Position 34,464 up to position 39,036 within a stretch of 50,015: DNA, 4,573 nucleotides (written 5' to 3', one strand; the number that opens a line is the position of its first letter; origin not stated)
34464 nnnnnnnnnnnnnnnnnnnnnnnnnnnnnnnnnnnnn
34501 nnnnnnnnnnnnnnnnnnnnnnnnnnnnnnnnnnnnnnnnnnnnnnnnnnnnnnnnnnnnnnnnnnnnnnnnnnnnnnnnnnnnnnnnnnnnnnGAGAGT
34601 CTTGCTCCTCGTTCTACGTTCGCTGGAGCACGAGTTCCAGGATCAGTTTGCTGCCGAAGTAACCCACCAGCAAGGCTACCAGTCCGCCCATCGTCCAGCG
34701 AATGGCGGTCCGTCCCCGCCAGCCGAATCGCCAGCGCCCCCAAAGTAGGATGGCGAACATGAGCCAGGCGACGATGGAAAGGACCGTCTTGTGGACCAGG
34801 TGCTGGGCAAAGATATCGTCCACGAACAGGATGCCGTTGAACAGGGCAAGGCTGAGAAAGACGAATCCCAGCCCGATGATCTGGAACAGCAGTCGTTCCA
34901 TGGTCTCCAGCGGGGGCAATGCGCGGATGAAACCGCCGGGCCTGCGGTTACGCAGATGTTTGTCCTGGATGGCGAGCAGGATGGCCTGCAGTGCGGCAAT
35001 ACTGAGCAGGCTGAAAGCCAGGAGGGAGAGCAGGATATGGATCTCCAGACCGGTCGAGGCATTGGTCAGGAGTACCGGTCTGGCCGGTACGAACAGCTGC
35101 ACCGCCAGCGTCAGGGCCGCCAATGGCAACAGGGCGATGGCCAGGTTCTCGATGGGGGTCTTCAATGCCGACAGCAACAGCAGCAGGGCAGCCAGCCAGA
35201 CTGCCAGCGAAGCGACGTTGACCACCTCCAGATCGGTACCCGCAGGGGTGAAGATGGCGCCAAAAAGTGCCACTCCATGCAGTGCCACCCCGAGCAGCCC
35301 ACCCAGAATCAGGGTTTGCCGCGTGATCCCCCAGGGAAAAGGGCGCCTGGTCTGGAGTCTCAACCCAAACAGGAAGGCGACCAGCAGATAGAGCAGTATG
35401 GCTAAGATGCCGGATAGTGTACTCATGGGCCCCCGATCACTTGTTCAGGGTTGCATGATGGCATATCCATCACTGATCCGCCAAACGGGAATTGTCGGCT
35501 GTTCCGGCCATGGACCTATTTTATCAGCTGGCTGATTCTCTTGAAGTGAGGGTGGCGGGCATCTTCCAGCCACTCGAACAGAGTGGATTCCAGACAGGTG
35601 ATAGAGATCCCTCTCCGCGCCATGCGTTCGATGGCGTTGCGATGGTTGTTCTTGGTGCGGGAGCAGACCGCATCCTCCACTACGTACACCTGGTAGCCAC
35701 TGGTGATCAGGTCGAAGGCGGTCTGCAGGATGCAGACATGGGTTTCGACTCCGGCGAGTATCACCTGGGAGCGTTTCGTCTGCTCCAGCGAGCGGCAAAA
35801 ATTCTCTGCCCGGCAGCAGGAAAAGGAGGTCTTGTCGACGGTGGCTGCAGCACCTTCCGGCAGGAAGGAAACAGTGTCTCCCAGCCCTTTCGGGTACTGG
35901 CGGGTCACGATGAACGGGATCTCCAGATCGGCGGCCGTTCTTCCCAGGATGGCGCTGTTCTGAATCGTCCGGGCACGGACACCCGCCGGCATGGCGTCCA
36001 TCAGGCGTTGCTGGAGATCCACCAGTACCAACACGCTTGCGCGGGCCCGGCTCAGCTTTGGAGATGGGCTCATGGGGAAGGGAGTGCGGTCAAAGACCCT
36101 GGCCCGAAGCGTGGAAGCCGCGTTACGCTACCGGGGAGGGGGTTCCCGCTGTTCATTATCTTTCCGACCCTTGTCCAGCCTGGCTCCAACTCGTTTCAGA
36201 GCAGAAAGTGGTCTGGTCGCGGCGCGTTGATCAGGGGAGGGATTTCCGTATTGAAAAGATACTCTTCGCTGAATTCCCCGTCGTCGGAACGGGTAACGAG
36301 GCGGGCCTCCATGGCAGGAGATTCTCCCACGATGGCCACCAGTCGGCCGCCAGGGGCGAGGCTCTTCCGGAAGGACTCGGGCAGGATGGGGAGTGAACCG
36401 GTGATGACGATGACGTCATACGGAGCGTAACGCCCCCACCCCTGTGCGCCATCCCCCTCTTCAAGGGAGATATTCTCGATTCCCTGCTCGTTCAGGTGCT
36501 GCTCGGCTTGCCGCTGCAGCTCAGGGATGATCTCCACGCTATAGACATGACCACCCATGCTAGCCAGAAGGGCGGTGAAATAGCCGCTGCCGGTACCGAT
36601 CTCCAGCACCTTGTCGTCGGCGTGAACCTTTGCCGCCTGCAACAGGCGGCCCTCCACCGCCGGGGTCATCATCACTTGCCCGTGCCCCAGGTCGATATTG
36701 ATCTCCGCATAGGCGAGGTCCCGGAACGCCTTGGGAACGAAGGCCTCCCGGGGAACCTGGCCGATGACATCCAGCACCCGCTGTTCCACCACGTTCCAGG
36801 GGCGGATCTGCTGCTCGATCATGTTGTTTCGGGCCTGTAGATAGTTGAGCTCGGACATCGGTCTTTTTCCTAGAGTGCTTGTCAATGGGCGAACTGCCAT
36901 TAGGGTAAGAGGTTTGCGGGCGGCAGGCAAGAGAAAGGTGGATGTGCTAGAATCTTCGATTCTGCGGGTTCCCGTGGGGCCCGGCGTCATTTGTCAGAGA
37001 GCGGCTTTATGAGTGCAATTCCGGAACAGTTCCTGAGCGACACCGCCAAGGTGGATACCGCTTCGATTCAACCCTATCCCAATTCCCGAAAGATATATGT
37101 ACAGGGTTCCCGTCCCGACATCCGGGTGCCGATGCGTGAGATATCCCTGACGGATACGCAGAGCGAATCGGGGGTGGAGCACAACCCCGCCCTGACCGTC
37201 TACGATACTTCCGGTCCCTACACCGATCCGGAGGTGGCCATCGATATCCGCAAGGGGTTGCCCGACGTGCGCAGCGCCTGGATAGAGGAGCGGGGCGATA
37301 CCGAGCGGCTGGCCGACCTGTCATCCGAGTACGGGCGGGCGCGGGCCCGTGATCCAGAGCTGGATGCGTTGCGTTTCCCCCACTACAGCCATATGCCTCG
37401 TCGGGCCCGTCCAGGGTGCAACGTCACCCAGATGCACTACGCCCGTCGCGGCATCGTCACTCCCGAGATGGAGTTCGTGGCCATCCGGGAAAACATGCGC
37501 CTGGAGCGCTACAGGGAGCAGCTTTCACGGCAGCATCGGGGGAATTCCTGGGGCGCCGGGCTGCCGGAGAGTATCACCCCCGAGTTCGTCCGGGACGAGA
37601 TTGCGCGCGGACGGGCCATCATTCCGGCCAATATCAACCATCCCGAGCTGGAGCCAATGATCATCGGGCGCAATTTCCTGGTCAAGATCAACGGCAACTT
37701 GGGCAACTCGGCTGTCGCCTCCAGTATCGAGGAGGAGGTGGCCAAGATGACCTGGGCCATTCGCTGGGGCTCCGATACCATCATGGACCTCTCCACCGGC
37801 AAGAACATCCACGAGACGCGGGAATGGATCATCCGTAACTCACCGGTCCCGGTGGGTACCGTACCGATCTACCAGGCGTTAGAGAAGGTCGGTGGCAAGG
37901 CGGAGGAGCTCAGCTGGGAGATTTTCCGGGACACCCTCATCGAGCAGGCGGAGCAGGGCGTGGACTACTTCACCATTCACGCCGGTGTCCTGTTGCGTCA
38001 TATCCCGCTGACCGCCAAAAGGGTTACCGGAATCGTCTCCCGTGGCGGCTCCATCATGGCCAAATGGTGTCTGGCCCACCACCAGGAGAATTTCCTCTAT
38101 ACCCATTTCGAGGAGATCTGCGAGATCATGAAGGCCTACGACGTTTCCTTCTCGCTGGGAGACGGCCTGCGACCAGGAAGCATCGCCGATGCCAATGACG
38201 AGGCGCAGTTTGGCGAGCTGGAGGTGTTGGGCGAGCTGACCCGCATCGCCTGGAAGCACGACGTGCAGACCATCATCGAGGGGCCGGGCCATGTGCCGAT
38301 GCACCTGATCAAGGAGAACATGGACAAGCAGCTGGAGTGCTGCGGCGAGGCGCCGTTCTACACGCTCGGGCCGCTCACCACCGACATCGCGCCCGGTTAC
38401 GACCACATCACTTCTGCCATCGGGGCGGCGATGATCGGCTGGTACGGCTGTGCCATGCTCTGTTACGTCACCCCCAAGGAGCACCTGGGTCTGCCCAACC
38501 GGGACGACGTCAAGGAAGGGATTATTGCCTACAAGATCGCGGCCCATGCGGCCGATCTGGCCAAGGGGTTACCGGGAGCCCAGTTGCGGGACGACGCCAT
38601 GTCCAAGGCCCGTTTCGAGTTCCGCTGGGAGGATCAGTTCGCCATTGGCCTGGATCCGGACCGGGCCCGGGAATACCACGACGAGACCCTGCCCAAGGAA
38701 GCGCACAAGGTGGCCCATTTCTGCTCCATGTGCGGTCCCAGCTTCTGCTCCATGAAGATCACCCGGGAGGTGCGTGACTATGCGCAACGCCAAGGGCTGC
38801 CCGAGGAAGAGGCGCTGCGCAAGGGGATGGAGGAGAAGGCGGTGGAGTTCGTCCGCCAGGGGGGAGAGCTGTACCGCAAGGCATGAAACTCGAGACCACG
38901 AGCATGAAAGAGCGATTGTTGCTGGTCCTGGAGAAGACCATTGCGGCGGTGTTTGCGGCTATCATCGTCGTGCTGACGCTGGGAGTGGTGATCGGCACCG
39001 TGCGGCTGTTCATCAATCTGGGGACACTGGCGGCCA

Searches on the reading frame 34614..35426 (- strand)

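Call 60: search_protein_families(library=pfam, proteins=[window:34614-35426:-], max_evalue=0.00001)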
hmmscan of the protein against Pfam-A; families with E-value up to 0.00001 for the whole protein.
window:34614-35426:- (270 aa): 1 family
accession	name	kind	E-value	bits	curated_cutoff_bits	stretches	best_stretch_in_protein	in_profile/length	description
PF01578.25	Cytochrom_C_asm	-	8e-32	111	29.9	1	72-265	8-210/212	Cytochrome C assembly protein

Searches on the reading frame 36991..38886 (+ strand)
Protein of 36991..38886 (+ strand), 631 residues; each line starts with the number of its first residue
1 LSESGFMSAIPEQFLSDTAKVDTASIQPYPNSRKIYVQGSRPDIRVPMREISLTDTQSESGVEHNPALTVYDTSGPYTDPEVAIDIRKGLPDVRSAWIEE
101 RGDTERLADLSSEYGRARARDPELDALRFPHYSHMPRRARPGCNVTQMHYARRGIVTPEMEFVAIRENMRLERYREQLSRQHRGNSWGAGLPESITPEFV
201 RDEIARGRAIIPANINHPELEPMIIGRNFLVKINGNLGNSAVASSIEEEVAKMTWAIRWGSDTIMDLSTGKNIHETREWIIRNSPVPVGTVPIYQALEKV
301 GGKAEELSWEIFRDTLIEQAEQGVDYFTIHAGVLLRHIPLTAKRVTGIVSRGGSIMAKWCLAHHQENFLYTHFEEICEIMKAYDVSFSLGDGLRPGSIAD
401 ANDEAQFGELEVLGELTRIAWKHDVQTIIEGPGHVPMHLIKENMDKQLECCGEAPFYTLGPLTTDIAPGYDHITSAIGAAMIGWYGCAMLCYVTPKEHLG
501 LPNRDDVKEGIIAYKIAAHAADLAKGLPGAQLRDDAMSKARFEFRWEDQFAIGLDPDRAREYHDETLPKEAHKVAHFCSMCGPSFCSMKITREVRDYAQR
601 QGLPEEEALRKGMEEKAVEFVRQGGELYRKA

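Call 60: search_protein_families(library=pfam, proteins=[window:36991-38886:+], max_evalue=0.00001)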
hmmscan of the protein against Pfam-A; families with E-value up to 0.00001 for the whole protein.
window:36991-38886:+ (631 aa): 2 families
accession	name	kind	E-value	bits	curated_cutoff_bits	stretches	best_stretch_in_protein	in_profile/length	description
PF01964.24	ThiC_Rad_SAM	-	5.9e-187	622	25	1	146-592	1-419/420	Radical SAM ThiC family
PF13667.11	ThiC-associated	-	1.8e-36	124.3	27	1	28-105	1-81/81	ThiC-associated domain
